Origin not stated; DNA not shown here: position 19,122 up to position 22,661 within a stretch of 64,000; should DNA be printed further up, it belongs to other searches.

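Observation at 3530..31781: A ~28-kb tricistronic operon: two giant multidomain surface proteins (5201 aa and 3453 aa) bridged by a TPR protein, chained by ATGA start/stop overlaps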

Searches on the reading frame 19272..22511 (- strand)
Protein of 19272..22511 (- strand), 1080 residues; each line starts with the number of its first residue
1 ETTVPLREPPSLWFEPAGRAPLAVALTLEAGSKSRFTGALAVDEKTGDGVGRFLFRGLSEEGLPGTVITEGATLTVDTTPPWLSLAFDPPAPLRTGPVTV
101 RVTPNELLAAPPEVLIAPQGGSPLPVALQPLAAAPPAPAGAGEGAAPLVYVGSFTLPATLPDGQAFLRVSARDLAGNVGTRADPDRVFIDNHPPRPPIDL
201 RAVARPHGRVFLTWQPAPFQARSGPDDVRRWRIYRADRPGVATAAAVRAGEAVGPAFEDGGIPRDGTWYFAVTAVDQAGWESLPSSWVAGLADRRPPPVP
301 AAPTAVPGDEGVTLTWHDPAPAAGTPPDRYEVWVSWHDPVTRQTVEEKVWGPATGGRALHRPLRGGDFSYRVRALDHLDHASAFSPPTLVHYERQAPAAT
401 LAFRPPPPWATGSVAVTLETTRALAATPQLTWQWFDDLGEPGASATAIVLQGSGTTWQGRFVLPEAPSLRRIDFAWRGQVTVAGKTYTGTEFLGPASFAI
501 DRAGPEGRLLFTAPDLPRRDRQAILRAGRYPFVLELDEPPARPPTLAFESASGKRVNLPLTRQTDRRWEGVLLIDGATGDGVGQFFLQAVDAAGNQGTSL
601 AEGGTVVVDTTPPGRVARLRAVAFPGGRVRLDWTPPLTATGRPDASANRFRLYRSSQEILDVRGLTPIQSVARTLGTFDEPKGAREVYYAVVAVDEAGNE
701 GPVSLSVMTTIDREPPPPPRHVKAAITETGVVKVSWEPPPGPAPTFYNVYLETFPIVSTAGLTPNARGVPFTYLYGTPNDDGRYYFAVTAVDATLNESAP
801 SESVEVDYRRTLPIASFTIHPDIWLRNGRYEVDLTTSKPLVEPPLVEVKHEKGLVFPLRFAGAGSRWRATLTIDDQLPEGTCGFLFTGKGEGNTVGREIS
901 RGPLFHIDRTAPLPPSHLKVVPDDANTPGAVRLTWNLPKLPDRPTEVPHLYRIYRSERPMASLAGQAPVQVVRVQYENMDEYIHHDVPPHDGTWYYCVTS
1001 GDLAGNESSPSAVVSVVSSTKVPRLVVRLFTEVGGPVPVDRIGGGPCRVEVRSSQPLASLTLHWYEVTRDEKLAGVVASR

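Call 6: search_protein_families(library=pfam, proteins=[window:19272-22511:-], max_evalue=0.01)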
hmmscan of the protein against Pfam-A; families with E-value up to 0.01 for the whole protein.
window:19272-22511:- (1080 aa): 3 families
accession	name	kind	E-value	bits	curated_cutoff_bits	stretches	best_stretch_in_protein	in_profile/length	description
PF19077.6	Big_13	-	3.1e-12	47.3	27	0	552-610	48-102/102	Bacterial Ig-like domain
PF00041.27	fn3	-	0.0014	19.3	25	0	718-803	2-80/84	Fibronectin type III domain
PF25523.1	Ig_RIMBP2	-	0.0033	17.8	27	0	193-222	2-32/105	RIMBP2-like, immunoglobulin-like domain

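Call 20: search_protein_families(library=ncbifam, proteins=[window:19272-22511:-], max_evalue=0.01)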
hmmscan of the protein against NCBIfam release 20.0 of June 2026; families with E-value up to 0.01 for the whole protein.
window:19272-22511:- (1080 aa): 0 families

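Call 61: search_protein_families(library=padloc, proteins=[window:19272-22511:-], max_evalue=0.01)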
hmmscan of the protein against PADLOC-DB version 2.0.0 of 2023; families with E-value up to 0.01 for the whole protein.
window:19272-22511:- (1080 aa): 0 families
